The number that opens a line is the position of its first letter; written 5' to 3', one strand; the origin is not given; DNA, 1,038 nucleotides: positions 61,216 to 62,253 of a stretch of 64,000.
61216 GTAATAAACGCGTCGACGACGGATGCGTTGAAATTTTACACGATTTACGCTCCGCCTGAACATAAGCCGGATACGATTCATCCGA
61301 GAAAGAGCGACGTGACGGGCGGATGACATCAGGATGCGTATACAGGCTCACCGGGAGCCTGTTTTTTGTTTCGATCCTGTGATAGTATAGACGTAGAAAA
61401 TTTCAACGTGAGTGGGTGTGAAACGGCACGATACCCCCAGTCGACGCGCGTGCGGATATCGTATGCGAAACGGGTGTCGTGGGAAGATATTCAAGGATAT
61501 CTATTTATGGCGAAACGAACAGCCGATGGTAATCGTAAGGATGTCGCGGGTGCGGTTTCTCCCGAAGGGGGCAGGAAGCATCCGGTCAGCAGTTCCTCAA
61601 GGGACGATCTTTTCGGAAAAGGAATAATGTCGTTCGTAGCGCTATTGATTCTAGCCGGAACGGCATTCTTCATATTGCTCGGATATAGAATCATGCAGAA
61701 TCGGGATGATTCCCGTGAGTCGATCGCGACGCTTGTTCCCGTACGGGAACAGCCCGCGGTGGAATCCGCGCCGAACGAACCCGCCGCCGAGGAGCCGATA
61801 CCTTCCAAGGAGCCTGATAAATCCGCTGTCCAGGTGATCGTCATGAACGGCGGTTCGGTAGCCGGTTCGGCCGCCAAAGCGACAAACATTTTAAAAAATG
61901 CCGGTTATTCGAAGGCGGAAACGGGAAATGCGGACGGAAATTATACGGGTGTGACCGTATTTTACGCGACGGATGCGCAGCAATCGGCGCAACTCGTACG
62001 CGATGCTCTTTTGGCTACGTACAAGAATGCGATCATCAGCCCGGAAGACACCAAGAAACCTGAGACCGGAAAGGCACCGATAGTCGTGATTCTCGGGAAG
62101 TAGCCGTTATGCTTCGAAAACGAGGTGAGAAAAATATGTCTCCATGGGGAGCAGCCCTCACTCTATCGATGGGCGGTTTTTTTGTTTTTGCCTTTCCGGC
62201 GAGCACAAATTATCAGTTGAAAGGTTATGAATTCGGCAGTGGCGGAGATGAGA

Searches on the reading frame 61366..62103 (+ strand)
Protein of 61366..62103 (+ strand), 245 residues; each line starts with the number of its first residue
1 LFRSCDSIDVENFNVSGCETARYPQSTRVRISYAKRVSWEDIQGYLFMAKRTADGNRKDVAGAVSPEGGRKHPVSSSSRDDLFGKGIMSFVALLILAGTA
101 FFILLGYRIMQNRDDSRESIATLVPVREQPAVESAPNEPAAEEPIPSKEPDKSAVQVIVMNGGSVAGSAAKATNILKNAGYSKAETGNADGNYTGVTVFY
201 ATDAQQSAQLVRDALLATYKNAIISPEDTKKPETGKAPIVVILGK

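Call 21: search_protein_families(library=pfam, proteins=[window:61366-62103:+])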
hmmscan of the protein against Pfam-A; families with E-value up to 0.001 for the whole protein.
window:61366-62103:+ (245 aa): 1 family
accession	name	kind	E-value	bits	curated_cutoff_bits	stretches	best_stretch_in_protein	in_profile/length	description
PF13399.11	LytR_C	-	6.3e-11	43.5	22.2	1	155-245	2-84/86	LytR cell envelope-related transcriptional attenuator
